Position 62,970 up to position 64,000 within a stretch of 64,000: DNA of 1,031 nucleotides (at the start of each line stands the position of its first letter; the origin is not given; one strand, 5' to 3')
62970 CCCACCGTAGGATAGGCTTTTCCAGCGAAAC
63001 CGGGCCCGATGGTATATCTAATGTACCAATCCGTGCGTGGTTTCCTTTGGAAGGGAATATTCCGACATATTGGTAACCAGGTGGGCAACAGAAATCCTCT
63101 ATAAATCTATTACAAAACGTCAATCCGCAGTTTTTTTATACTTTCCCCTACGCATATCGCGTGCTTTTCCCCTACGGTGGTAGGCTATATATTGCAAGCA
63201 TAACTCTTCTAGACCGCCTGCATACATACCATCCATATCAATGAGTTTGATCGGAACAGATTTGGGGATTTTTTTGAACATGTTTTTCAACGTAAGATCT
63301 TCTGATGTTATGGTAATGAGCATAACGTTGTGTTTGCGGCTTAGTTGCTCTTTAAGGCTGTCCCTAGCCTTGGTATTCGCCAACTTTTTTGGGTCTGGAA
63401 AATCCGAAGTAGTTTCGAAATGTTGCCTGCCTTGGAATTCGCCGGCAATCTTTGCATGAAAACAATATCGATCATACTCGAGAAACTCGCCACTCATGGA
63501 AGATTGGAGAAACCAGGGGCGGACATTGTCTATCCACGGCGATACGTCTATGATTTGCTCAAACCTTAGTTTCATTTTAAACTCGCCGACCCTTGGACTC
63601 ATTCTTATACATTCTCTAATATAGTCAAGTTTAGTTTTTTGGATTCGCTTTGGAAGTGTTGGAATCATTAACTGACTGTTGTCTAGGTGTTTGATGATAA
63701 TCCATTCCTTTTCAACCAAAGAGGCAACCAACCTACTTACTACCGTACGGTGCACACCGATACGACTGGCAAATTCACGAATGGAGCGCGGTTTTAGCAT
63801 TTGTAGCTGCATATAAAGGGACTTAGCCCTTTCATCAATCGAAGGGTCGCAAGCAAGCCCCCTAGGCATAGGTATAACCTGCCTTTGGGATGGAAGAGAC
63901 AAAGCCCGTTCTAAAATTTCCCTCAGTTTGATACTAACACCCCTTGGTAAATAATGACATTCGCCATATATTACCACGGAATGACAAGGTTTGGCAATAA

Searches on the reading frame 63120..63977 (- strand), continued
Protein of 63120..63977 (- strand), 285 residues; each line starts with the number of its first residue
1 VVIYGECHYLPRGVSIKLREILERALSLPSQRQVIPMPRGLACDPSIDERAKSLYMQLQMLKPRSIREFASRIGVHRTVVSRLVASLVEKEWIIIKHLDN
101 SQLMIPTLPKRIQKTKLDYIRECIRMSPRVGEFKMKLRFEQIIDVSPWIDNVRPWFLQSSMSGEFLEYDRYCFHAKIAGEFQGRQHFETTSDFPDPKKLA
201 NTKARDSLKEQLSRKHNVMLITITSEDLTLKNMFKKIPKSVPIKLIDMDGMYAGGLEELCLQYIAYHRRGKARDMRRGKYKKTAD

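Call 89: find_encoding_contigs(protein=P0076, flank=6000, max_places=1)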
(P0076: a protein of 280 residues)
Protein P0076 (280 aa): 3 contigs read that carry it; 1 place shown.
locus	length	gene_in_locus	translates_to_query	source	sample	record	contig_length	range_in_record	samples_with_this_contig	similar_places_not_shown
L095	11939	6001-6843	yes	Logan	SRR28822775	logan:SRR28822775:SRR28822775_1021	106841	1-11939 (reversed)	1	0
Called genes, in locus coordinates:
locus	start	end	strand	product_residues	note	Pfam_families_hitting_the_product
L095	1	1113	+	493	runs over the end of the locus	PF00206:Lyase_1, PF14698:ASL_C2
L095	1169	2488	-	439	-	PF01547:SBP_bac_1, PF13416:SBP_bac_8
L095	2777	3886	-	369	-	PF00392:GntR, PF13545:HTH_Crp_2 (weak), PF00532:Peripla_BP_1, PF13407:Peripla_BP_4, PF13377:Peripla_BP_3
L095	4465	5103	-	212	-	PF06439:3keto-disac_hyd, PF19763:DUF6250 (weak)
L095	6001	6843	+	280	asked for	-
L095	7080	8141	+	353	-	PF03773:ArsP_1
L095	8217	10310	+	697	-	PF04015:DUF362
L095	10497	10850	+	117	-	PF03091:CutA1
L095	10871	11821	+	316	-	PF03446:NAD_binding_2, PF03807:F420_oxidored (faint), PF14833:NAD_binding_11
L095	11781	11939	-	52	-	?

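Call 90: find_encoding_contigs(protein=P0187, flank=6000, max_places=1)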
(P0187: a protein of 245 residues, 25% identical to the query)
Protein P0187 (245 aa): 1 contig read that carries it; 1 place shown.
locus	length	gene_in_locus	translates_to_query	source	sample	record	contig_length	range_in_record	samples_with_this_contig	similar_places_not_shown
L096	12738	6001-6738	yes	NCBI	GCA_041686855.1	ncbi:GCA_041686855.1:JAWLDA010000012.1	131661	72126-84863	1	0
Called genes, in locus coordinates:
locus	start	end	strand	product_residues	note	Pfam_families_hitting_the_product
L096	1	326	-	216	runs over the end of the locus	-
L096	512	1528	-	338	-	PF01408:GFO_IDH_MocA, PF02894:GFO_IDH_MocA_C, PF22725:GFO_IDH_MocA_C3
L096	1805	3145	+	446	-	PF01547:SBP_bac_1, PF13416:SBP_bac_8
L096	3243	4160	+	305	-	PF02585:PIG-L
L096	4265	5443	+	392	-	PF13088:BNR_2 (faint), PF02012:BNR (faint)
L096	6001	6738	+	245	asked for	-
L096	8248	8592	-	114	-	-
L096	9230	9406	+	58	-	-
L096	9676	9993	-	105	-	PF00893:Multi_Drug_Res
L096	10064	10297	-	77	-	-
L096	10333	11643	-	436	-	PF00884:Sulfatase, PF01663:Phosphodiest, PF16347:SGSH_C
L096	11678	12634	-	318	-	PF01261:AP_endonuc_2, PF03786:UxuA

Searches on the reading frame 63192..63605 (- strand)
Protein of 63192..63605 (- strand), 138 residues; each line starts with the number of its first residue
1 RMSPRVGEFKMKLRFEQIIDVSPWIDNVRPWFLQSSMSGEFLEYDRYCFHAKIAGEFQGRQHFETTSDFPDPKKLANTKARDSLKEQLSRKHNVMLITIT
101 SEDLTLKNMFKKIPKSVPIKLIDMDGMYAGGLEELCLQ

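Call 78: search_solved_structures(query=A3, max_evalue=10, show_alignments=3)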
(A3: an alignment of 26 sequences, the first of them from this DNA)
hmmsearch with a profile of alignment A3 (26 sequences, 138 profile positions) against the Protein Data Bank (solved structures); distinct sequences matched with E-value up to 10: 4.
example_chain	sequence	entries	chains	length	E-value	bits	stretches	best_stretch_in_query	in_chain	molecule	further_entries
3mps_A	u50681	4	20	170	0.082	15.9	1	30-96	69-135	Rubrerythrin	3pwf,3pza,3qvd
1nnq_A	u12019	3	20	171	0.083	15.9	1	30-96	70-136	Rubrerythrin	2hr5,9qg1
4doo_A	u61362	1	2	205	0.28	14.2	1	8-38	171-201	Chalcone-flavanone isomerase family protein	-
6v39_D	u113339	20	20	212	0.76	12.8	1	42-114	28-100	50S ribosomal protein L3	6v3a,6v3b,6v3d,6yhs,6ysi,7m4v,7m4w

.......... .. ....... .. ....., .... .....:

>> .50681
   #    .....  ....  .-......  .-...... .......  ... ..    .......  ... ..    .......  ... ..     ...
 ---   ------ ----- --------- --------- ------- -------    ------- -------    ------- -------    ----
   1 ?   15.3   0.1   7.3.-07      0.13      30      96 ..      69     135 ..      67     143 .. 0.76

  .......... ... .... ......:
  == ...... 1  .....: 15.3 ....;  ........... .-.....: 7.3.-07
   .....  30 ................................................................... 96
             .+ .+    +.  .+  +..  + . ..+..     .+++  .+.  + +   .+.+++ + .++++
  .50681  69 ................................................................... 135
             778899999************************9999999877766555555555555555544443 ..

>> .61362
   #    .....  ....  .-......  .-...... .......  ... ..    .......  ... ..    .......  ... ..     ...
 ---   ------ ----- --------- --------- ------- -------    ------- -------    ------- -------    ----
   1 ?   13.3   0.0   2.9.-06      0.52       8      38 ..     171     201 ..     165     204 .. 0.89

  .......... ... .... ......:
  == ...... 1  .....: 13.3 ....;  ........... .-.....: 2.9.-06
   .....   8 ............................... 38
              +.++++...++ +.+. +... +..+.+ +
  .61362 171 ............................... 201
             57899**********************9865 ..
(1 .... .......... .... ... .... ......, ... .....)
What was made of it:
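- Tried and rejected: Only chance-level hits (call 78).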

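Call 79: search_protein_families(library=pfam, alignment_id=A3, max_evalue=5)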
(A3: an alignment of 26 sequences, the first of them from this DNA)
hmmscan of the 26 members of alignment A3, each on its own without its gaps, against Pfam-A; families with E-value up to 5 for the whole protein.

A. member 1, seq(138 aa): 0 families

B. families by the number of members that match (of 26 scanned): 8 families
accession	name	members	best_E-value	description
PF10881.14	DUF2726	7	0.0032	Protein of unknown function (DUF2726)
PF08793.15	2C_adapt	2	0.12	2-cysteine adaptor domain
PF04005.17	Hus1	1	0.017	Hus1-like protein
PF08004.16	DUF1699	1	0.088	Protein of unknown function (DUF1699)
PF00080.25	Sod_Cu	1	0.15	Copper/zinc superoxide dismutase (SODC)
PF15040.11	Humanin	1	0.16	Humanin family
PF15819.10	Fibin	1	0.17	Fin bud initiation factor homologue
PF23183.1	bHLH_NPAS4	1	0.21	NPAS4 bHLH domain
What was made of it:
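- On PD-(D/E)xK (Vsr/DUF559/restriction-endonuclease-like) nuclease fold (protein, residues ~128-250): Only faint DUF2726 hits in 7 of 26 members, best E 0.003 (call 79).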
